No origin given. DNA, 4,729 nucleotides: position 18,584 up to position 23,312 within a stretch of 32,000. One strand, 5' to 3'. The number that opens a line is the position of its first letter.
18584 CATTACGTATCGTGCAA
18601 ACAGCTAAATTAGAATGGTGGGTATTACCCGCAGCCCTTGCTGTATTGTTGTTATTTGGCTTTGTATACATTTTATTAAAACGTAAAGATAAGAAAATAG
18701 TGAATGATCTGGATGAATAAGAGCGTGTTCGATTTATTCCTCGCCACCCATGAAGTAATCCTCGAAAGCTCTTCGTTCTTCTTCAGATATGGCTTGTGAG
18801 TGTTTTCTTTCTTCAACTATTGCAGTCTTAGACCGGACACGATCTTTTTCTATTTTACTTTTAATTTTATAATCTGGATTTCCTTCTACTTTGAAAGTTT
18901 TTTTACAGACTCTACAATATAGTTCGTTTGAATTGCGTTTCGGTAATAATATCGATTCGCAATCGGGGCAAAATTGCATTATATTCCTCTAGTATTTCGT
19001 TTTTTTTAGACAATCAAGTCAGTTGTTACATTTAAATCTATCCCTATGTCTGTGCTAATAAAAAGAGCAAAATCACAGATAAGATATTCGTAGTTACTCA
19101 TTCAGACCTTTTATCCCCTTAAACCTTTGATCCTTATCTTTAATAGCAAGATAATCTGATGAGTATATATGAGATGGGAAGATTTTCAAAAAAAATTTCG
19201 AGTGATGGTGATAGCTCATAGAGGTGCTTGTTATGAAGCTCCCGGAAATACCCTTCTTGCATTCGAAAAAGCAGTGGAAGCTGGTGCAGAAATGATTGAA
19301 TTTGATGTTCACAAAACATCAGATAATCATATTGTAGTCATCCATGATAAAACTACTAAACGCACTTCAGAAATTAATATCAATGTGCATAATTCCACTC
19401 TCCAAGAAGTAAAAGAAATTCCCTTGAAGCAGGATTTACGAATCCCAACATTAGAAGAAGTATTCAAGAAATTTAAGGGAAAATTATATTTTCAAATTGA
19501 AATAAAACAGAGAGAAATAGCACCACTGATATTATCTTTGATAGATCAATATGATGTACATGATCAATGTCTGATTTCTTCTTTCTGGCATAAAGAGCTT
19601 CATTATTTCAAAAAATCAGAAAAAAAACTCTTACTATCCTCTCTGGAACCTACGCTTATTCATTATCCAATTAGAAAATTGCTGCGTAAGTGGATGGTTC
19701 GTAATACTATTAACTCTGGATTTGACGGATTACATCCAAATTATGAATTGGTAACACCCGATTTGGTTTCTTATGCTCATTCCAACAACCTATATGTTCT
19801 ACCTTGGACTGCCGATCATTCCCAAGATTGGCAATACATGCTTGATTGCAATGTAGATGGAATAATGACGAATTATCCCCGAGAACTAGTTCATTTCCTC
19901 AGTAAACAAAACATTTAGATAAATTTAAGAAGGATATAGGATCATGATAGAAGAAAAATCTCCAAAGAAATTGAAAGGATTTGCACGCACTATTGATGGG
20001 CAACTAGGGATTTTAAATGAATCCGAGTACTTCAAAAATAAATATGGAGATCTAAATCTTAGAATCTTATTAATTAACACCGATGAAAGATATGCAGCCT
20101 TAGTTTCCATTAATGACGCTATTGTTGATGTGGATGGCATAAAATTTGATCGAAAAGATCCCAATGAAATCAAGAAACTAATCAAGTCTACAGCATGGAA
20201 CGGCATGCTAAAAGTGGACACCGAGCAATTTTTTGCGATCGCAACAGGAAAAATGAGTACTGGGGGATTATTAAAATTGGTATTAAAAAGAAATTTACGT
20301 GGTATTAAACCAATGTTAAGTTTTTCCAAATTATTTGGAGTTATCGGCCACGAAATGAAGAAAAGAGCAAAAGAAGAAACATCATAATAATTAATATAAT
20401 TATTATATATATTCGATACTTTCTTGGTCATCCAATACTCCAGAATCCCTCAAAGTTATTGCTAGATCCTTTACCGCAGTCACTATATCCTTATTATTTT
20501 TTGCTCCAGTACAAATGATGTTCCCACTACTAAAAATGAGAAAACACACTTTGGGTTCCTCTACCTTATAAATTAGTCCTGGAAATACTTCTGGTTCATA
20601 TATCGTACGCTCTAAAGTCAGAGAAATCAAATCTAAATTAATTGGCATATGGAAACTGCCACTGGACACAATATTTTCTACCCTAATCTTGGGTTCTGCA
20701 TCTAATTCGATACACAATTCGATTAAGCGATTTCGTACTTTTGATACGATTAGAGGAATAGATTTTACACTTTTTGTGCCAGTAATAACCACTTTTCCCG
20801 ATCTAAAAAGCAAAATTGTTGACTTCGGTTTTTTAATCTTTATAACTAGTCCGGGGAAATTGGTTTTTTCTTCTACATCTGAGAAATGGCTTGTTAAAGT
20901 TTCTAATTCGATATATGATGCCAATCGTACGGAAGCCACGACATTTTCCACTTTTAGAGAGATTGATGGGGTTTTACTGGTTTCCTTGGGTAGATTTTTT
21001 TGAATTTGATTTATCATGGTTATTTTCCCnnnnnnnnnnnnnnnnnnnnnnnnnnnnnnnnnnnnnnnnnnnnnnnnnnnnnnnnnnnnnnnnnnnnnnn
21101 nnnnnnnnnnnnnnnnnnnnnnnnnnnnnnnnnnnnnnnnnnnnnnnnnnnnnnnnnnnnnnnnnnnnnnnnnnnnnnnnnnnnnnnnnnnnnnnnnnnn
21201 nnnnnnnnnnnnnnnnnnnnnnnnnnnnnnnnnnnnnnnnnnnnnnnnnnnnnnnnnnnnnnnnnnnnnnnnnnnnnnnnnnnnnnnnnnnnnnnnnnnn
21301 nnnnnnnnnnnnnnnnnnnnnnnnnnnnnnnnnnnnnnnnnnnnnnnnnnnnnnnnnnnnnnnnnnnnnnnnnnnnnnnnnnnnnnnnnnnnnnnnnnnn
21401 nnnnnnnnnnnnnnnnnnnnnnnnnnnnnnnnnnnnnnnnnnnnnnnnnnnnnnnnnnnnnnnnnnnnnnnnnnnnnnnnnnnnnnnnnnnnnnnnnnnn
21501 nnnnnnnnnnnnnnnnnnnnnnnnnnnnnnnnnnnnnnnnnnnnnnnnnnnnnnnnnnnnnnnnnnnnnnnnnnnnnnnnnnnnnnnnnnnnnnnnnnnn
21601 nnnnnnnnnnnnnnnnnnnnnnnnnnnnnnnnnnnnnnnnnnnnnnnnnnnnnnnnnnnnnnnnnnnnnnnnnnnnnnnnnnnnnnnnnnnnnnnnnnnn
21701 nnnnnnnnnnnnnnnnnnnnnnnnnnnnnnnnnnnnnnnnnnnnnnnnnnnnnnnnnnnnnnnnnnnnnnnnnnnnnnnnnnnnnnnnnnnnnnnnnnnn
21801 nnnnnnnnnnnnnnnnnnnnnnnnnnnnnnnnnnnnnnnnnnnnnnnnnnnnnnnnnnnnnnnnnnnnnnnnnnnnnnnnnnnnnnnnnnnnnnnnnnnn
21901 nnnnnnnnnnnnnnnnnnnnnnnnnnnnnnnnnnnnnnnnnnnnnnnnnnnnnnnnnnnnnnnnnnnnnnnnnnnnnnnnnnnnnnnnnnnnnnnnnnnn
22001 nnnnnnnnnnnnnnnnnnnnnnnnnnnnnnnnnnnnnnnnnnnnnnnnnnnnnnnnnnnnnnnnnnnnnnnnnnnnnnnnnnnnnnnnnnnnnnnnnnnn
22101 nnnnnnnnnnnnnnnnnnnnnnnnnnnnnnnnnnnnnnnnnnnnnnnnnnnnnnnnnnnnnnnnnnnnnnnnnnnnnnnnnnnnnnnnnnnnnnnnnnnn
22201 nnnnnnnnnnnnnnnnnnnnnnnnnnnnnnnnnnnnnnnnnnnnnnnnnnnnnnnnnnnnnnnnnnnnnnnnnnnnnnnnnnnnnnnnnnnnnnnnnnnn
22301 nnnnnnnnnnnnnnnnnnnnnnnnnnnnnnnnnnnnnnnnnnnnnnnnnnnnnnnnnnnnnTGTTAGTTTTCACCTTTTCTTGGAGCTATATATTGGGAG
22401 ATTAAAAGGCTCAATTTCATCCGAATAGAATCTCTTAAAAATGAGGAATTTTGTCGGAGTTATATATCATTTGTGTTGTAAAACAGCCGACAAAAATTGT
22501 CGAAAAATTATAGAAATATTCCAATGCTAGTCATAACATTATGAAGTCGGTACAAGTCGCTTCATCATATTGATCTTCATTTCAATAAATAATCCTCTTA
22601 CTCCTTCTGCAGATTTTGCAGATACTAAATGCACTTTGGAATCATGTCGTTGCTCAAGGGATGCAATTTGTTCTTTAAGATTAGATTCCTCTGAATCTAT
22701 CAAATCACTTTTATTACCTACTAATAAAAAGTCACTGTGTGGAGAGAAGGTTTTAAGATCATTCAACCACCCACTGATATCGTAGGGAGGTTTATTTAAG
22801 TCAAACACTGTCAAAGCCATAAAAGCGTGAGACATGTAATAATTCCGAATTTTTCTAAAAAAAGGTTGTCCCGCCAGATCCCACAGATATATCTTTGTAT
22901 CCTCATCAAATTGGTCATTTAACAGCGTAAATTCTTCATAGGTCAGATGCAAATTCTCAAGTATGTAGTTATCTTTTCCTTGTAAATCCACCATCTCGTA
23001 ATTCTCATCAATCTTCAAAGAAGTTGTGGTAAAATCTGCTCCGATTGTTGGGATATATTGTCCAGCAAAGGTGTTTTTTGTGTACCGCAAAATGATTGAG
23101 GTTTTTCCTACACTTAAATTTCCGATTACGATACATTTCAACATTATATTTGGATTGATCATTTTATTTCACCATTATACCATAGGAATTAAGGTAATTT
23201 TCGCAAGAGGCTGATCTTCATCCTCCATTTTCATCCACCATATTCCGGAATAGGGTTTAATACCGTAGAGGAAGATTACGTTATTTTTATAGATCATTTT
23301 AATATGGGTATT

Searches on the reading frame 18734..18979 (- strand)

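Call 77: search_protein_families(library=pfam, proteins=[window:18734-18979:-], max_evalue=0.1)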
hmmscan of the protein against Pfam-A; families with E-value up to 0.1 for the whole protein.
window:18734-18979:- (81 aa): 10 families
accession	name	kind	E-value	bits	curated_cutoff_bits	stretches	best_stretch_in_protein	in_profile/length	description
PF02150.21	Zn_ribbon_RPB9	-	5.2e-06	26.7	25.2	1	1-26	1-28/36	RNA polymerases M/15 Kd subunit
PF06677.18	Auto_anti-p27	-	0.0064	17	24.1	1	4-25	18-39/40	Sjogren's syndrome/scleroderma autoantigen 1 (Autoantigen p27)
PF06044.18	DpnI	-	0.0068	16.5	26.7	1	3-56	33-90/183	Dam-replacing family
PF07191.17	Zn_ribbon_6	-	0.0088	16.5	25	1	4-33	3-30/67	Double zinc ribbon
PF22191.2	IBR_1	-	0.013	15.8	27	1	3-42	5-44/47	IBR domain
PF03966.22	Trm112p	-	0.026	14.9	22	1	4-31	10-37/40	Trm112p-like protein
PF01485.27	IBR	-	0.028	14.9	24.3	1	1-29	18-51/65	IBR domain, a half RING-finger domain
PF17026.10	zf-RRPl_C4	-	0.033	14.8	28.9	1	2-53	2-52/108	Putative ribonucleoprotein zinc-finger pf C4 type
PF04032.22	Rpr2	-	0.067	13.9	29.3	0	2-17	46-61/90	RNAse P Rpr2/Rpp21/SNM1 subunit domain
PF00130.28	C1_1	-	0.083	13.2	26.5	0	2-29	12-38/53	Phorbol esters/diacylglycerol binding domain (C1 domain)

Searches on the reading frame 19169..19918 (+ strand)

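Call 11: search_protein_families(library=pfam, proteins=[window:19169-19918:+], max_evalue=0.01)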
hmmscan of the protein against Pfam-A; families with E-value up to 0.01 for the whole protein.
window:19169-19918:+ (249 aa): 2 families
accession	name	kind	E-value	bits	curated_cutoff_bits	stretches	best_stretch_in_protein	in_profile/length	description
PF03009.23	GDPD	-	7.2e-40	138.1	23.6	1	17-238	1-243/244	Glycerophosphoryl diester phosphodiesterase family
PF00388.25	PI-PLC-X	-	0.0018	18.4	23.1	0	31-70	31-68/144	Phosphatidylinositol-specific phospholipase C, X domain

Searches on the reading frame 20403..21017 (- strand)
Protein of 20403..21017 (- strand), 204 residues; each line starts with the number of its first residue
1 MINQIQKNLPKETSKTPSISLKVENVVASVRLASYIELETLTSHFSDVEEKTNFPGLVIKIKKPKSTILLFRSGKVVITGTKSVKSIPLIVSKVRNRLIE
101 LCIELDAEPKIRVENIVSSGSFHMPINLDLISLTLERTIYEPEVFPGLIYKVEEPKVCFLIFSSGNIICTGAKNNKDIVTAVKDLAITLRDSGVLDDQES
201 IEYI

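Call 11: search_protein_families(library=pfam, proteins=[window:20403-21017:-], max_evalue=0.01)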
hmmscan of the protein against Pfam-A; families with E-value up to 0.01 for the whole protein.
window:20403-21017:- (204 aa): 3 families
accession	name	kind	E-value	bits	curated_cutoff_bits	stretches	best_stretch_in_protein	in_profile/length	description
PF00352.27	TBP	-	5.7e-48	161.1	22.9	2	110-190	1-83/85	Transcription factor TFIID (or TATA-binding protein, TBP)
PF11858.14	DUF3378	-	9.8e-06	26.1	27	1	33-82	6-55/76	Domain of unknown function (DUF3378)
PF18864.6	AbiTii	-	0.0061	17.2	27.6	0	83-115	141-173/189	AbiTii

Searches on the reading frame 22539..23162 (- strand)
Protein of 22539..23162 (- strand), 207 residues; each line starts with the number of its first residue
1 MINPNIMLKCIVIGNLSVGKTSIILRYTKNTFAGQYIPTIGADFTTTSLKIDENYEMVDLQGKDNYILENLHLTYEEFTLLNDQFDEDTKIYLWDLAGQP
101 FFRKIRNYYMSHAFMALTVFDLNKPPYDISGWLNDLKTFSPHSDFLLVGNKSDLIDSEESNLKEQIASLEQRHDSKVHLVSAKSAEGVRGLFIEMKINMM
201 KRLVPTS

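Call 11: search_protein_families(library=pfam, proteins=[window:22539-23162:-], max_evalue=0.01)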
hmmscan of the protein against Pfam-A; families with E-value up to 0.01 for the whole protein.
window:22539-23162:- (207 aa): 4 families
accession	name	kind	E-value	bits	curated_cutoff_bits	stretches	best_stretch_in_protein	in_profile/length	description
PF00071.28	Ras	-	2.3e-28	99.2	21.6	2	85-197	44-158/162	Ras family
PF08477.19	Roc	-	2.7e-24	86.1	27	2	82-153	49-119/119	Ras of Complex, Roc, domain of DAPkinase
PF00025.27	Arf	-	1.5e-06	28.2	22.3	0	8-64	15-69/174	ADP-ribosylation factor family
PF01926.29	MMR_HSR1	-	0.00021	21.8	21.9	1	10-68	2-57/113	50S ribosome-binding GTPase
